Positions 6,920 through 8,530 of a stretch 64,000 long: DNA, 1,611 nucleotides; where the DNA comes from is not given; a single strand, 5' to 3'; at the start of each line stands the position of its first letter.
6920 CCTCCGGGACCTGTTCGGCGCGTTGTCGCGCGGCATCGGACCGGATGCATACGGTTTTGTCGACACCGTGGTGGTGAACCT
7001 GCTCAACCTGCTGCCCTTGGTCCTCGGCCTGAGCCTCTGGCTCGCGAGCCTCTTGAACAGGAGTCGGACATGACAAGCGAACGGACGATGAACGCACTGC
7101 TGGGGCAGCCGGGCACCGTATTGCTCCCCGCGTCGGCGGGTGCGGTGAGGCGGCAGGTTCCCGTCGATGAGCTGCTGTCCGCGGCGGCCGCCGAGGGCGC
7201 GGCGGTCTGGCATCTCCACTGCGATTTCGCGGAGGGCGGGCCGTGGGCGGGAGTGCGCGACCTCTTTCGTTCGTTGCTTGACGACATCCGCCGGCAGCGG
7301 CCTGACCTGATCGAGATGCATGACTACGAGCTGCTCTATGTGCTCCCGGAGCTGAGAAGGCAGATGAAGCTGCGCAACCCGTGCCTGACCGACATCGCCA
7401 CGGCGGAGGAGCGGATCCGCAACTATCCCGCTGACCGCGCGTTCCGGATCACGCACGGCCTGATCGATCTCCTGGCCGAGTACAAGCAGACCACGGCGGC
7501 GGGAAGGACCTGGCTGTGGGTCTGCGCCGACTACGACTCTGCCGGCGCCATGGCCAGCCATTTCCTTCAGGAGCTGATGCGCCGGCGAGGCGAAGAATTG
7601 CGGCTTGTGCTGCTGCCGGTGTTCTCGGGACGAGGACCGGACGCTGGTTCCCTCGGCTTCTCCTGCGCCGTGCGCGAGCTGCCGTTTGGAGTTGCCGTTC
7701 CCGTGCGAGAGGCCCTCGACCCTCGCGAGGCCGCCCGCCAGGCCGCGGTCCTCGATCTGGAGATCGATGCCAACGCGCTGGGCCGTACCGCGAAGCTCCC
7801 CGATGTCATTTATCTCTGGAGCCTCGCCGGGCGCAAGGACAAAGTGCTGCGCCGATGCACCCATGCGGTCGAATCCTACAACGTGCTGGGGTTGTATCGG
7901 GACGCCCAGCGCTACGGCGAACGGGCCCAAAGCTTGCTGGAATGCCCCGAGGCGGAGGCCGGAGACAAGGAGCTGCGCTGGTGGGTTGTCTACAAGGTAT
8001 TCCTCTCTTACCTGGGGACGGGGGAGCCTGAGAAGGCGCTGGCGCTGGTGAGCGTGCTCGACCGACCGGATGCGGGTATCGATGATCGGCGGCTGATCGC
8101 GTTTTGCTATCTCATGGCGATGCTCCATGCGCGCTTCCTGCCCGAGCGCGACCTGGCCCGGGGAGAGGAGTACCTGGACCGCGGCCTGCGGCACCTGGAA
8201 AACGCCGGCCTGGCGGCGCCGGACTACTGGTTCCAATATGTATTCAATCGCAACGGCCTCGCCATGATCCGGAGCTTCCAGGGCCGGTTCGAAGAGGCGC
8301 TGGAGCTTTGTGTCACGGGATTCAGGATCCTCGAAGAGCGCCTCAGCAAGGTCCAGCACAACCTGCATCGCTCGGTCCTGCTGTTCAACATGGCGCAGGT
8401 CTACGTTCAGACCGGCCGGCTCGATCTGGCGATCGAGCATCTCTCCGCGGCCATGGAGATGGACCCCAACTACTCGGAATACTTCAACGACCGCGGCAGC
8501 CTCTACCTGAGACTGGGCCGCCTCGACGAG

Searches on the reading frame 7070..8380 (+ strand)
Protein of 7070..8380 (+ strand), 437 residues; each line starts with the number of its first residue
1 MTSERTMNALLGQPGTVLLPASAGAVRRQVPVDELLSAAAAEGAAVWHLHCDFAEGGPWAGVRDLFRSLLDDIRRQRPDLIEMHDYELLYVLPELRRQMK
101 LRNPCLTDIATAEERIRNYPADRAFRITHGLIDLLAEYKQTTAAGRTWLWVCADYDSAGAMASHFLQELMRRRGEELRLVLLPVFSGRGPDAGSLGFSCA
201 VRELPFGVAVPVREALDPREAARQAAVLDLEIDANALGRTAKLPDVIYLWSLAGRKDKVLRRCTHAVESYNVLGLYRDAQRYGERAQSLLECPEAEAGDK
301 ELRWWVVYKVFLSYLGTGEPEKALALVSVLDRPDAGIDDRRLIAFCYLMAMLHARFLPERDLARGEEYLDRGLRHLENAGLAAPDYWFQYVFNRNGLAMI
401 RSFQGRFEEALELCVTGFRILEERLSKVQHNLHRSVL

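Call 22: find_homologous_proteins(query=window:7070-8380:+)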
Query window:7070-8380:+ (437 aa): 332 proteins with E <= 0.001 among 8000 candidates; the best 120 are listed.
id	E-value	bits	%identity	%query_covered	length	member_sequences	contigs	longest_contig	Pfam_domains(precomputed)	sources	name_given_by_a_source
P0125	6.5e-293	989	100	100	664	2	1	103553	PF13431.13,PF23914.2,PF13414.13,PF13176.13,PF13428.13,PF13374.13,PF07721.21,PF14559.13,PF13371.13,PF17874.8,PF00515.35,PF12895.14,PF13424.13,PF13432.13,PF13181.13,PF07719.24,PF13174.13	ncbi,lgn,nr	ncbi:MAG TPA: tetratricopeptide repeat protein [Thermoanaerobaculia bacterium]|nr:tetratricopeptide 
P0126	1.8e-204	697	72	100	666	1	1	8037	PF13431.13,PF23914.2,PF13414.13,PF13176.13,PF12569.15,PF13428.13,PF07721.21,PF14559.13,PF13371.13,PF00515.35,PF13424.13,PF21033.5,PF13432.13,PF13429.13,PF13181.13,PF07719.24,PF13174.13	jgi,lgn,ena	-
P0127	3.5e-202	690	72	100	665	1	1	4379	PF13431.13,PF13414.13,PF13176.13,PF12569.15,PF13428.13,PF13374.13,PF07721.21,PF14559.13,PF13371.13,PF00515.35,PF12895.14,PF13424.13,PF21033.5,PF13432.13,PF13181.13,PF07719.24,PF13174.13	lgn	-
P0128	3.9e-202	690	71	100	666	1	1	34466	PF13431.13,PF23914.2,PF13414.13,PF13176.13,PF13428.13,PF14559.13,PF13371.13,PF00515.35,PF13424.13,PF21033.5,PF13432.13,PF13429.13,PF13181.13,PF07719.24,PF13174.13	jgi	jgi:tetratricopeptide (TPR) repeat protein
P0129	2.6e-201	687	70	100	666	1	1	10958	PF13431.13,PF23914.2,PF13414.13,PF13176.13,PF12569.15,PF13428.13,PF13374.13,PF07721.21,PF14559.13,PF13371.13,PF00515.35,PF12895.14,PF13424.13,PF21033.5,PF13432.13,PF13429.13,PF13181.13,PF07719.24,PF13174.13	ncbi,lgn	-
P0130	6.7e-201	686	72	100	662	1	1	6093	PF13431.13,PF13414.13,PF13176.13,PF13428.13,PF14559.13,PF13371.13,PF00515.35,PF13424.13,PF21033.5,PF13432.13,PF13429.13,PF13181.13,PF07719.24,PF13174.13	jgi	jgi:tetratricopeptide (TPR) repeat protein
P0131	4.6e-200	683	70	100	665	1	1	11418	PF13431.13,PF13414.13,PF13176.13,PF12569.15,PF13428.13,PF14559.13,PF13371.13,PF00515.35,PF13424.13,PF13432.13,PF13181.13,PF07719.24,PF13174.13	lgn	-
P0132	3.8e-199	680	71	100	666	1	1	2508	PF13431.13,PF13414.13,PF13176.13,PF13428.13,PF14559.13,PF13371.13,PF00515.35,PF12895.14,PF13424.13,PF21033.5,PF13432.13,PF13181.13,PF07719.24,PF13174.13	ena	-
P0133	3.4e-196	670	70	100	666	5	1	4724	PF13431.13,PF13414.13,PF13176.13,PF12569.15,PF13428.13,PF14559.13,PF13371.13,PF00515.35,PF12895.14,PF13424.13,PF21033.5,PF13432.13,PF13181.13,PF07719.24,PF13174.13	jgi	jgi:tetratricopeptide (TPR) repeat protein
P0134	2.8e-195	667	69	100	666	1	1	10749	PF13431.13,PF13414.13,PF13176.13,PF12569.15,PF13428.13,PF14559.13,PF13371.13,PF00515.35,PF13424.13,PF13432.13,PF13429.13,PF13181.13,PF07719.24,PF13174.13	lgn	-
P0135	1.3e-193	662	69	100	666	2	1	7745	PF13431.13,PF13414.13,PF13176.13,PF13428.13,PF14559.13,PF13371.13,PF00515.35,PF13424.13,PF21033.5,PF13432.13,PF13181.13,PF07719.24,PF13174.13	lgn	-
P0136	1.2e-192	658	70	100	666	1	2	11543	PF14559.13,PF13431.13,PF13414.13,PF13371.13,PF00515.35,PF13424.13,PF13176.13,PF13432.13,PF13428.13,PF13181.13,PF07719.24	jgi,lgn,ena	-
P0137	2.8e-168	578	61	100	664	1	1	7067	PF13431.13,PF13414.13,PF13176.13,PF13428.13,PF14559.13,PF13371.13,PF00515.35,PF13424.13,PF13432.13,PF13429.13,PF13181.13,PF07719.24,PF13174.13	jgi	jgi:tetratricopeptide (TPR) repeat protein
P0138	2.8e-167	575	59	100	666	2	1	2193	PF13431.13,PF23914.2,PF13414.13,PF13176.13,PF13428.13,PF14559.13,PF13371.13,PF00515.35,PF13424.13,PF21033.5,PF13432.13,PF13429.13,PF13181.13,PF07719.24,PF13174.13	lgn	-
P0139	7.1e-159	547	60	100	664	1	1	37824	PF13431.13,PF09976.16,PF23914.2,PF13414.13,PF13176.13,PF13428.13,PF14559.13,PF13371.13,PF00515.35,PF12895.14,PF13424.13,PF21033.5,PF13432.13,PF13429.13,PF13181.13,PF07719.24,PF13174.13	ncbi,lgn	-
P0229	8.9e-98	346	44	97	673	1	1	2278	PF13431.13,PF13414.13,PF13176.13,PF12569.15,PF13428.13,PF13191.13,PF14559.13,PF13371.13,PF00515.35,PF13424.13,PF21033.5,PF13432.13,PF13429.13,PF13181.13,PF07719.24,PF13174.13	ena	-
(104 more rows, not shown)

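Call 34: predict_structure(alignment_id=A2)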
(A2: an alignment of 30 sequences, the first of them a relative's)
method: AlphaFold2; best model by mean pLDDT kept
length: 664 residues; sequences in the alignment: 30
mean_pLDDT: 90.9   pTM: 0.89
mean pLDDT of the five models: 90.9, 90.5, 90.0, 89.2, 89.0
residues with pLDDT >= 90: 498; 70-90: 123; 50-70: 37; < 50: 6
segments of 3 or more residues with pLDDT < 50: 660-664
pLDDT, mean of each block of 10 residues (from residue 1): 71 92 73 93 94 95 96 95 92 89 86 66 85 95 92 94 96 95 83 82 89 87 96 88 96 95 94 92 93 67 87 91 83 66 91 92 96 94 92 95 97 97 86 93 97 98 93 97 98 90 93 98 97 95 98 98 97 98 97 98 97 96 97 94 93 71 47
secondary structure, 60 per line:
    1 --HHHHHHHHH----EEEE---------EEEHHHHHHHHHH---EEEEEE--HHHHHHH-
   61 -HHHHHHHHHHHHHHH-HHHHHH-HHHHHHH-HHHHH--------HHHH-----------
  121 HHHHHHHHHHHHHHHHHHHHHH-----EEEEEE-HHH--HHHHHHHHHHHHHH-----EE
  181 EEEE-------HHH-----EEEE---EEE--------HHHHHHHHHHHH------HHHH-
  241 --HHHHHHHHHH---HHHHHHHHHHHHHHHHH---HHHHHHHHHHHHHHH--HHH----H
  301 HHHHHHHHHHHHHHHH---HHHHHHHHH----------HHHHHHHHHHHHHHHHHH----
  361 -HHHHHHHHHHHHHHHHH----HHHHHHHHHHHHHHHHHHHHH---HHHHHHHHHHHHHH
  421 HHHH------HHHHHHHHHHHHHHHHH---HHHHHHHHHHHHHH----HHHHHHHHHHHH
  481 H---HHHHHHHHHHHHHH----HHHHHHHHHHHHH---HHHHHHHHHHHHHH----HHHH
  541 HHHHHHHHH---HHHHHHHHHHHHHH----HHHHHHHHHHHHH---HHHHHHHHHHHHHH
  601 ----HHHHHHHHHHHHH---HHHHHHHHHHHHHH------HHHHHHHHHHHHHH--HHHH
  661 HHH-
elements in order: H3-11 E16-19 E29-31 H32-41 E45-50 H53-59 H62-76 H78-83 H85-91 H93-97 H106-109 H121-142 E148-153 H160-173 E179-184 E200-203 E207-209 H218-229 H236-239 H243-252 H256-272 H276-290 H300-316 H320-328 H339-356 H362-378 H383-403 H407-424 H431-447 H451-464 H469-481 H485-498 H503-515 H519-532 H537-549 H553-566 H571-583 H587-600 H605-617 H621-634 H641-654 H657-663

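Call 56: search_protein_families(library=pfam, proteins=[window:7070-8380:+, P0229], max_evalue=5)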
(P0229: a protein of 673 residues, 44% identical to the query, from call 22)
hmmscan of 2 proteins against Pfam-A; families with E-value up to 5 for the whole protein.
window:7070-8380:+ (437 aa): 3 families
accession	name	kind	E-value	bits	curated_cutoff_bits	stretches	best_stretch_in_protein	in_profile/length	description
PF05853.18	BKACE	-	0.0005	19.9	24.8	1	38-134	34-130/274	beta-keto acid cleavage enzyme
PF13424.12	TPR_12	-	0.045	14.4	30.1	1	395-421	7-33/77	Tetratricopeptide repeat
PF07721.20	TPR_4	-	0.084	14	27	0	396-413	6-23/26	Tetratricopeptide repeat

P0229 (673 aa): 31 families (the best 25 are shown)
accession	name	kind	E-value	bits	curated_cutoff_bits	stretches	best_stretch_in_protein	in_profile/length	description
PF00515.34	TPR_1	-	1.7e-41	138.8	27.8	6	617-649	1-33/34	Tetratricopeptide repeat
PF13414.12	TPR_11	-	2e-34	117.5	26.8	6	488-529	1-42/42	TPR repeat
PF07719.23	TPR_2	-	6.6e-34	113.6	27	6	482-512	2-32/34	Tetratricopeptide repeat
PF13181.12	TPR_8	-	5.4e-33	110.8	25.7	6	617-649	1-33/34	Tetratricopeptide repeat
PF13431.12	TPR_17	-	2.1e-25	87.2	24.4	4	470-501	2-33/34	Tetratricopeptide repeat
PF13371.12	TPR_9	-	7e-23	80.9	35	4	610-660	22-72/73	Tetratricopeptide repeat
PF13432.12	TPR_16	-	2e-20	73.3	32.7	4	522-580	4-62/65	Tetratricopeptide repeat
PF13424.12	TPR_12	-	1.2e-18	67.4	30.1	5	484-544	6-74/77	Tetratricopeptide repeat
PF13428.12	TPR_14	-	1.5e-15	56.5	23.5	6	618-650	2-34/44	Tetratricopeptide repeat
PF13174.12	TPR_6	-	1.3e-09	38.5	26.3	2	450-479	3-32/33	Tetratricopeptide repeat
PF14559.12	TPR_19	-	5.4e-09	36.7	25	4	595-648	3-56/68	Tetratricopeptide repeat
PF13429.12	TPR_15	-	9.9e-09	35.5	26.2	3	522-581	120-178/280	Tetratricopeptide repeat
PF12569.14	NatA_aux_su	-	3.4e-08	33.3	33.3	2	449-502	194-247/515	N-terminal acetyltransferase A, auxiliary subunit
PF13176.12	TPR_7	-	1.3e-07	31.6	27.9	2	519-546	3-32/36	Tetratricopeptide repeat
PF13191.12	AAA_16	-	4.4e-06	27.7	32.6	1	16-191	12-164/167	AAA ATPase domain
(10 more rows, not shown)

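Call 62: search_protein_families(library=pfam, alignment_id=A2, max_evalue=0.1)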
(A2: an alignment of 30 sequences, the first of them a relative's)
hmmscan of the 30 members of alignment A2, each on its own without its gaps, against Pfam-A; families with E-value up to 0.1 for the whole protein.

A. member 1, P0125 (664 aa): 24 families
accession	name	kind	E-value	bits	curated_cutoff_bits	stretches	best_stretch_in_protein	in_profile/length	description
PF00515.34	TPR_1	-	1.4e-37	126.4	27.8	4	504-534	2-32/34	Tetratricopeptide repeat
PF07719.23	TPR_2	-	2.6e-35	118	27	5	504-535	2-33/34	Tetratricopeptide repeat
PF13181.12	TPR_8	-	3.5e-28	95.8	25.7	4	438-468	4-34/34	Tetratricopeptide repeat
PF13432.12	TPR_16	-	1.4e-25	89.8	32.7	4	474-537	2-65/65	Tetratricopeptide repeat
PF13414.12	TPR_11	-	5.1e-22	77.7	26.8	4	443-483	2-42/42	TPR repeat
PF13431.12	TPR_17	-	9.5e-22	75.9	24.4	2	460-489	4-33/34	Tetratricopeptide repeat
PF13371.12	TPR_9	-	2.3e-20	72.8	35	3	586-649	10-73/73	Tetratricopeptide repeat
PF13424.12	TPR_12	-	2.6e-20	72.8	30.1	5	438-498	6-74/77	Tetratricopeptide repeat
PF13428.12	TPR_14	-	1.5e-18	65.9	23.5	4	475-510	7-42/44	Tetratricopeptide repeat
PF14559.12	TPR_19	-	9.9e-18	64.7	25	3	480-535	2-57/68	Tetratricopeptide repeat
PF13176.12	TPR_7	-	3.8e-12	45.7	27.9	1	506-533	2-29/36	Tetratricopeptide repeat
PF13174.12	TPR_6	-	3.4e-09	37.2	26.3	0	608-637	3-32/33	Tetratricopeptide repeat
PF07721.20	TPR_4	-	1.4e-08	35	27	0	475-490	7-22/26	Tetratricopeptide repeat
PF12895.13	ANAPC3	-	1.6e-06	28.8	27.2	0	422-489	12-76/82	Anaphase-promoting complex, cyclosome, subunit 3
PF17874.7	TPR_MalT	-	9.6e-06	25.5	45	1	395-465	84-152/336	MalT-like TPR region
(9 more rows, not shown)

B. families by the number of members that match (of 30 scanned): 58 families (the first 25 are shown)
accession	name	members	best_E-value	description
PF00515.34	TPR_1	30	2.6e-46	Tetratricopeptide repeat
PF07719.23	TPR_2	30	1.9e-40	Tetratricopeptide repeat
PF13414.12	TPR_11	30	2e-34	TPR repeat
PF13181.12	TPR_8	30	5.4e-33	Tetratricopeptide repeat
PF13431.12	TPR_17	30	3.5e-29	Tetratricopeptide repeat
PF13424.12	TPR_12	30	4.5e-26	Tetratricopeptide repeat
PF13432.12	TPR_16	30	1.4e-25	Tetratricopeptide repeat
PF13371.12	TPR_9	30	2.6e-24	Tetratricopeptide repeat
PF14559.12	TPR_19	30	8.8e-23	Tetratricopeptide repeat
PF13428.12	TPR_14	30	3.9e-21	Tetratricopeptide repeat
PF13176.12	TPR_7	30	6.9e-14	Tetratricopeptide repeat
PF13174.12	TPR_6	30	3.5e-13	Tetratricopeptide repeat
PF12569.14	NatA_aux_su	29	1.4e-08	N-terminal acetyltransferase A, auxiliary subunit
PF12895.13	ANAPC3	28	7.5e-10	Anaphase-promoting complex, cyclosome, subunit 3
PF13429.12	TPR_15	27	4.1e-10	Tetratricopeptide repeat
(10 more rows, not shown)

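Call 88: fold_search(model_id=the predicted structure, library=pdb)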
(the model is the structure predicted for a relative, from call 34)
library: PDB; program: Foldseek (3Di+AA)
matches with E <= 10: 1605; with E <= 0.001: 406
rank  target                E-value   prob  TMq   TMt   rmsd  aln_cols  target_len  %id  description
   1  1w3b_A                7.6e-12  1.00  0.40  0.63   8.3       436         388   18  The superhelical TPR domain of O-linked GlcNAc transferase reveals structural similarities to importin alpha. (released 2004-09-09)
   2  9qhb                  7.2e-11  1.00  0.37  0.84   3.6       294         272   23  Crystal structure of 16-repeat CTPR protein with eliminated coordination sites (released 2025-10-22)
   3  6eou                  1.0e-10  1.00  0.35  0.63   7.2       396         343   19  O-GlcNAc transferase TPR domain with the intellectual disability associated mutation L254F (released 2018-05-09)
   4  8chy                  2.2e-10  1.00  0.34  0.74   4.3       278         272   26  Crystal structure of an 8-repeat consensus TPR superhelix with Zinc. (released 2024-02-21)
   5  7yea_A                6.8e-10  1.00  0.35  0.24  12.1       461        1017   20  Human O-GlcNAc transferase Dimer (released 2023-07-12)
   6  5g05_H                7.1e-10  1.00  0.32  0.41  11.3       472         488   15  Cryo-EM structure of combined apo phosphorylated APC (released 2016-05-25)
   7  7yeh_A                7.3e-10  1.00  0.34  0.24  13.0       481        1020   19  Cryo-EM structure of human OGT-OGA complex (released 2023-07-12)
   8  7ntf_A                1.0e-09  1.00  0.42  0.32   7.1       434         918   20  Cryo-EM structure of unliganded O-GlcNAc transferase (released 2021-11-17)
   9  9gaw_J                1.0e-09  1.00  0.28  0.37  14.2       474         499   14  High-resolution structure of the Anaphase-promoting complex/cyclosome (APC/C) bound to co-activator Cdh1 (released 2024-08-14)
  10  9qhc_B                1.2e-09  1.00  0.37  0.85   2.9       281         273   24  Crystal structure of 8-repeat CTPR protein with eliminated coordination sites (released 2025-10-22)
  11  1w3b_B                1.2e-09  1.00  0.35  0.61  10.0       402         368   18  The superhelical TPR domain of O-linked GlcNAc transferase reveals structural similarities to importin alpha. (released 2004-09-09)
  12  8a3t_F                1.6e-09  1.00  0.31  0.40  15.0       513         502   16  S. cerevisiae APC/C-Cdh1 complex (released 2022-08-31)
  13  6q6g_J                1.6e-09  1.00  0.28  0.37  18.2       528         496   16  Cryo-EM structure of the APC/C-Cdc20-Cdk2-cyclinA2-Cks2 complex, the D1 box class (released 2019-09-11)
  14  9gaw_P                2.2e-09  1.00  0.28  0.37  15.7       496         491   16  High-resolution structure of the Anaphase-promoting complex/cyclosome (APC/C) bound to co-activator Cdh1 (released 2024-08-14)
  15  4ui9_F                2.4e-09  1.00  0.28  0.36  16.1       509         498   15  Atomic structure of the human Anaphase-Promoting Complex (released 2015-06-17)
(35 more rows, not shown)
